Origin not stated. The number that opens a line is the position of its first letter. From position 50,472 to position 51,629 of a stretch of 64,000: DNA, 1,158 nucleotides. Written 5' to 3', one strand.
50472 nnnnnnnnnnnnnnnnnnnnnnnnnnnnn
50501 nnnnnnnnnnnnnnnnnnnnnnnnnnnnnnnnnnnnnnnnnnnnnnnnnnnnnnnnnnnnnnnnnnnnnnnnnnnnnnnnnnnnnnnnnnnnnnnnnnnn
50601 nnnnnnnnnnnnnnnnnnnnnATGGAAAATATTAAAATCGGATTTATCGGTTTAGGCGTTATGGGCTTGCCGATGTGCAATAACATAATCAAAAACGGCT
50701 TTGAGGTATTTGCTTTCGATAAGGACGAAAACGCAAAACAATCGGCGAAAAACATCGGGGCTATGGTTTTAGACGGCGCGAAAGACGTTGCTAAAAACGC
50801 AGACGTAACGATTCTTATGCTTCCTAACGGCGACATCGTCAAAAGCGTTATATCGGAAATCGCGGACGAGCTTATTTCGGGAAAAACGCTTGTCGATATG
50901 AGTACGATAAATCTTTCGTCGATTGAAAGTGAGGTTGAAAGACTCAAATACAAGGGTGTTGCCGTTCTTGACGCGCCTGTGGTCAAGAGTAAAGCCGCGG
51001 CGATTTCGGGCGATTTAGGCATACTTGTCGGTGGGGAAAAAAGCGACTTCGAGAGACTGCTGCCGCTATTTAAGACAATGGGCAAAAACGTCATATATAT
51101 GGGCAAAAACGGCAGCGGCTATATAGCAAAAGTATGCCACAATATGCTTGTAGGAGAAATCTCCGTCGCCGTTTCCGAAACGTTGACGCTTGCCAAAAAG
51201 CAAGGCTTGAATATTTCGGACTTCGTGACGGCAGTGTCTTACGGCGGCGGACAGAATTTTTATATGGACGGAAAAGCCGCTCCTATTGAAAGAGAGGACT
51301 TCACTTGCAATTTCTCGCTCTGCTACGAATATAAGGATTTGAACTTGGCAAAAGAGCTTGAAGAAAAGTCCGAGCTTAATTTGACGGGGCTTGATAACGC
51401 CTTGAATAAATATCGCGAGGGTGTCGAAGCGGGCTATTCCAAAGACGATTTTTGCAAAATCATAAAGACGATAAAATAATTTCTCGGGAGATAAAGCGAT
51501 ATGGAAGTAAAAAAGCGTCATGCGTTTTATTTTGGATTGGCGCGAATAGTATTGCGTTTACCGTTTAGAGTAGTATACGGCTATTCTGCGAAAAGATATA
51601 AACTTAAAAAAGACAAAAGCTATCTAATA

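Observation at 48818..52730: Four-gene operon (PfkB kinase, class II aldolase, beta-hydroxyacid dehydrogenase, zinc-ribbon acyltransferase) with a possibly leaderless first gene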

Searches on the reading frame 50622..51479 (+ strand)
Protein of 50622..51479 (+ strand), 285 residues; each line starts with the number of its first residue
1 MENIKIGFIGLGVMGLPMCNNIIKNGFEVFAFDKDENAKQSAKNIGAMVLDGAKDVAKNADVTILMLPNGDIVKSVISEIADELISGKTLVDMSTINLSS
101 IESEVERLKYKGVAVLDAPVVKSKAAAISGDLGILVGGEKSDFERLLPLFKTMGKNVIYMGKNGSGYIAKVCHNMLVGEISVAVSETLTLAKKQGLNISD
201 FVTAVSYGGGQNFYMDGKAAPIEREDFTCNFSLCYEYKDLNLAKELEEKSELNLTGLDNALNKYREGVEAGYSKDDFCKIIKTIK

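Call 3: search_protein_families(library=pfam, proteins=[window:50622-51479:+])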
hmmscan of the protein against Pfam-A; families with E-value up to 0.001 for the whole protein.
window:50622-51479:+ (285 aa): 6 families
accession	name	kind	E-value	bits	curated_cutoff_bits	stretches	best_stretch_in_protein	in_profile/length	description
PF03446.21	NAD_binding_2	-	5e-41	140.8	21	1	5-161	1-161/161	NAD binding domain of 6-phosphogluconate dehydrogenase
PF14833.11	NAD_binding_11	-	4.9e-18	66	30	1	164-283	1-121/122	NAD-binding of NADP-dependent 3-hydroxyisobutyrate dehydrogenase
PF03807.23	F420_oxidored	-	4.7e-09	37.2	21.6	1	5-94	1-92/94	NADP oxidoreductase coenzyme F420-dependent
PF07991.19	KARI_N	-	1.5e-06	28.3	20.6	1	2-95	3-96/165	Acetohydroxy acid isomeroreductase, NADPH-binding domain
PF02826.25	2-Hacid_dh_C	-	0.00063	19.6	25.1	1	3-78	36-110/178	D-isomer specific 2-hydroxyacid dehydrogenase, NAD binding domain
PF03721.20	UDPG_MGDP_dh_N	-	0.0009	19.3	27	0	5-38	2-35/187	UDP-glucose/GDP-mannose dehydrogenase family, NAD binding domain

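Call 4: search_protein_families(library=ncbifam, proteins=[window:50622-51479:+])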
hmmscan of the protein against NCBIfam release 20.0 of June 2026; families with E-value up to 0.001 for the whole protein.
window:50622-51479:+ (285 aa): 20 families
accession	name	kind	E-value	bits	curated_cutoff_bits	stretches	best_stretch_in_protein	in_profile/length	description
NF008592.0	PRK11559.1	equivalog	9e-54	182.7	397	1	4-255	3-257/296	2-hydroxy-3-oxopropionate reductase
TIGR01692.1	HIBADH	equivalog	3.5e-53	180.8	291.6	1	8-283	1-286/288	3-hydroxyisobutyrate dehydrogenase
TIGR01505.1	tartro_sem_red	equivalog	3.2e-51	174.3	340.75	1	5-249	1-248/291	2-hydroxy-3-oxopropionate reductase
NF012005.0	PRK15461.1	equivalog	1.7e-42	145.6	348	1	5-284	3-286/298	sulfolactaldehyde 3-reductase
NF043037.1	ThreonDh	equivalog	1.8e-38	132.7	350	1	4-284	3-287/297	L-threonate dehydrogenase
NF011633.0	PRK15059.1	equivalog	1.4e-36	126.2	451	1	4-282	1-281/292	2-hydroxy-3-oxopropionate reductase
NF007161.0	PRK09599.1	subfamily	1.4e-24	86.8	271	1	5-193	2-196/302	NADP-dependent phosphogluconate dehydrogenase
TIGR00872.1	gnd_rel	equivalog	1.3e-21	77.1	297.2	1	4-194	1-195/299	phosphogluconate dehydrogenase (NAD(+)-dependent, decarboxylating)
NF006765.0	PRK09287.1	equivalog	6.5e-14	51.7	413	1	2-192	2-205/476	NADP-dependent phosphogluconate dehydrogenase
TIGR00873.1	gnd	equivalog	9.2e-14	51.1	426.7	1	5-193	1-202/467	decarboxylating NADP(+)-dependent phosphogluconate dehydrogenase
NF005694.0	PRK07502.1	equivalog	1.1e-06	28.1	409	1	5-106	8-112/310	prephenate/arogenate dehydrogenase family protein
NF006411.0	PRK08655.1-5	equivalog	3.1e-06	26.3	464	1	10-137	10-135/443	prephenate dehydrogenase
NF006409.0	PRK08655.1-3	equivalog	6.5e-06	25.9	310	1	6-125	3-121/290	prephenate dehydrogenase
TIGR03026.1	NDP-sugDHase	subfamily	3.1e-05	22.9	189.8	0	5-37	2-34/413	nucleotide sugar dehydrogenase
NF006408.0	PRK08655.1-2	equivalog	4.4e-05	22.4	422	1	2-117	5-120/441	prephenate dehydrogenase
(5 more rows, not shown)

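Call 33: search_solved_structures(query=window:50622-51479:+, max_evalue=1e-25, show_alignments=0)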
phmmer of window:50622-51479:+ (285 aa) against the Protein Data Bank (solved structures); distinct sequences matched with E-value up to 1e-25: 17.
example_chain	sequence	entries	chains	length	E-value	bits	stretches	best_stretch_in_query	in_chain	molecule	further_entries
1vpd_A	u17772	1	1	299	3.9e-38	134.8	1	4-245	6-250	TARTRONATE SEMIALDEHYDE REDUCTASE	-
3w6u_A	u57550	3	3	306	4e-38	134.7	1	3-272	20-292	6-phosphogluconate dehydrogenase, NAD-binding protein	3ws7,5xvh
9rb2_A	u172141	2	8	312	2.4e-37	132.2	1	4-282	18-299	Probable oxidoreductase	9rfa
3w6z_A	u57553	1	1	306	2.6e-37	132.1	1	3-272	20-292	6-phosphogluconate dehydrogenase, NAD-binding protein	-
3cky_A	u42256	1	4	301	6.5e-37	130.8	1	3-283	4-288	2-hydroxymethyl glutarate dehydrogenase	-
3obb_A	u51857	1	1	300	5.6e-36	127.7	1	5-281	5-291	Probable 3-hydroxyisobutyrate dehydrogenase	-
3q3c_A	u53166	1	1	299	6e-36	127.6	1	5-281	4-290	Probable 3-hydroxyisobutyrate dehydrogenase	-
3doj_A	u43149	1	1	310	6.4e-35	124.2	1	4-285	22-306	Dehydrogenase-like protein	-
1yb4_A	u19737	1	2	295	2.1e-34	122.5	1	4-258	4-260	tartronic semialdehyde reductase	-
5je8_A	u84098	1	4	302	4.6e-34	121.4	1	5-284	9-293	3-hydroxyisobutyrate dehydrogenase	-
4dll_A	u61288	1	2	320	5.2e-33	118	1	5-274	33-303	2-hydroxy-3-oxopropionate reductase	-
2i9p_A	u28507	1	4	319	3.9e-32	115.1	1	3-282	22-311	3-hydroxyisobutyrate dehydrogenase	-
2gf2_A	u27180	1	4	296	9.4e-32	113.8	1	5-282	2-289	3-hydroxyisobutyrate dehydrogenase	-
5y8g_A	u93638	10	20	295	5.3e-31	111.4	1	6-249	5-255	Probable 3-hydroxyisobutyrate dehydrogenase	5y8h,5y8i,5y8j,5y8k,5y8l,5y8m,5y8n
3pdu_A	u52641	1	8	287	6.7e-31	111.1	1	6-283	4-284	3-hydroxyisobutyrate dehydrogenase family protein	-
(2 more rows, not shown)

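Call 92: search_solved_structures(query=window:50622-51479:+, max_evalue=1e-36, show_alignments=5)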
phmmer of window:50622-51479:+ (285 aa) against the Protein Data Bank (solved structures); distinct sequences matched with E-value up to 1e-36: 5.
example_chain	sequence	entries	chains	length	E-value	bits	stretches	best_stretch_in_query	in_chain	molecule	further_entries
1vpd_A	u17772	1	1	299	3.9e-38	134.8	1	4-245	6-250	TARTRONATE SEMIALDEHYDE REDUCTASE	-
3w6u_A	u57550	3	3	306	4e-38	134.7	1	3-272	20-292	6-phosphogluconate dehydrogenase, NAD-binding protein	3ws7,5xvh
9rb2_A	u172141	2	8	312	2.4e-37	132.2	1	4-282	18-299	Probable oxidoreductase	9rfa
3w6z_A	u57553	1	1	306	2.6e-37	132.1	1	3-272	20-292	6-phosphogluconate dehydrogenase, NAD-binding protein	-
3cky_A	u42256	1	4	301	6.5e-37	130.8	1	3-283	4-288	2-hydroxymethyl glutarate dehydrogenase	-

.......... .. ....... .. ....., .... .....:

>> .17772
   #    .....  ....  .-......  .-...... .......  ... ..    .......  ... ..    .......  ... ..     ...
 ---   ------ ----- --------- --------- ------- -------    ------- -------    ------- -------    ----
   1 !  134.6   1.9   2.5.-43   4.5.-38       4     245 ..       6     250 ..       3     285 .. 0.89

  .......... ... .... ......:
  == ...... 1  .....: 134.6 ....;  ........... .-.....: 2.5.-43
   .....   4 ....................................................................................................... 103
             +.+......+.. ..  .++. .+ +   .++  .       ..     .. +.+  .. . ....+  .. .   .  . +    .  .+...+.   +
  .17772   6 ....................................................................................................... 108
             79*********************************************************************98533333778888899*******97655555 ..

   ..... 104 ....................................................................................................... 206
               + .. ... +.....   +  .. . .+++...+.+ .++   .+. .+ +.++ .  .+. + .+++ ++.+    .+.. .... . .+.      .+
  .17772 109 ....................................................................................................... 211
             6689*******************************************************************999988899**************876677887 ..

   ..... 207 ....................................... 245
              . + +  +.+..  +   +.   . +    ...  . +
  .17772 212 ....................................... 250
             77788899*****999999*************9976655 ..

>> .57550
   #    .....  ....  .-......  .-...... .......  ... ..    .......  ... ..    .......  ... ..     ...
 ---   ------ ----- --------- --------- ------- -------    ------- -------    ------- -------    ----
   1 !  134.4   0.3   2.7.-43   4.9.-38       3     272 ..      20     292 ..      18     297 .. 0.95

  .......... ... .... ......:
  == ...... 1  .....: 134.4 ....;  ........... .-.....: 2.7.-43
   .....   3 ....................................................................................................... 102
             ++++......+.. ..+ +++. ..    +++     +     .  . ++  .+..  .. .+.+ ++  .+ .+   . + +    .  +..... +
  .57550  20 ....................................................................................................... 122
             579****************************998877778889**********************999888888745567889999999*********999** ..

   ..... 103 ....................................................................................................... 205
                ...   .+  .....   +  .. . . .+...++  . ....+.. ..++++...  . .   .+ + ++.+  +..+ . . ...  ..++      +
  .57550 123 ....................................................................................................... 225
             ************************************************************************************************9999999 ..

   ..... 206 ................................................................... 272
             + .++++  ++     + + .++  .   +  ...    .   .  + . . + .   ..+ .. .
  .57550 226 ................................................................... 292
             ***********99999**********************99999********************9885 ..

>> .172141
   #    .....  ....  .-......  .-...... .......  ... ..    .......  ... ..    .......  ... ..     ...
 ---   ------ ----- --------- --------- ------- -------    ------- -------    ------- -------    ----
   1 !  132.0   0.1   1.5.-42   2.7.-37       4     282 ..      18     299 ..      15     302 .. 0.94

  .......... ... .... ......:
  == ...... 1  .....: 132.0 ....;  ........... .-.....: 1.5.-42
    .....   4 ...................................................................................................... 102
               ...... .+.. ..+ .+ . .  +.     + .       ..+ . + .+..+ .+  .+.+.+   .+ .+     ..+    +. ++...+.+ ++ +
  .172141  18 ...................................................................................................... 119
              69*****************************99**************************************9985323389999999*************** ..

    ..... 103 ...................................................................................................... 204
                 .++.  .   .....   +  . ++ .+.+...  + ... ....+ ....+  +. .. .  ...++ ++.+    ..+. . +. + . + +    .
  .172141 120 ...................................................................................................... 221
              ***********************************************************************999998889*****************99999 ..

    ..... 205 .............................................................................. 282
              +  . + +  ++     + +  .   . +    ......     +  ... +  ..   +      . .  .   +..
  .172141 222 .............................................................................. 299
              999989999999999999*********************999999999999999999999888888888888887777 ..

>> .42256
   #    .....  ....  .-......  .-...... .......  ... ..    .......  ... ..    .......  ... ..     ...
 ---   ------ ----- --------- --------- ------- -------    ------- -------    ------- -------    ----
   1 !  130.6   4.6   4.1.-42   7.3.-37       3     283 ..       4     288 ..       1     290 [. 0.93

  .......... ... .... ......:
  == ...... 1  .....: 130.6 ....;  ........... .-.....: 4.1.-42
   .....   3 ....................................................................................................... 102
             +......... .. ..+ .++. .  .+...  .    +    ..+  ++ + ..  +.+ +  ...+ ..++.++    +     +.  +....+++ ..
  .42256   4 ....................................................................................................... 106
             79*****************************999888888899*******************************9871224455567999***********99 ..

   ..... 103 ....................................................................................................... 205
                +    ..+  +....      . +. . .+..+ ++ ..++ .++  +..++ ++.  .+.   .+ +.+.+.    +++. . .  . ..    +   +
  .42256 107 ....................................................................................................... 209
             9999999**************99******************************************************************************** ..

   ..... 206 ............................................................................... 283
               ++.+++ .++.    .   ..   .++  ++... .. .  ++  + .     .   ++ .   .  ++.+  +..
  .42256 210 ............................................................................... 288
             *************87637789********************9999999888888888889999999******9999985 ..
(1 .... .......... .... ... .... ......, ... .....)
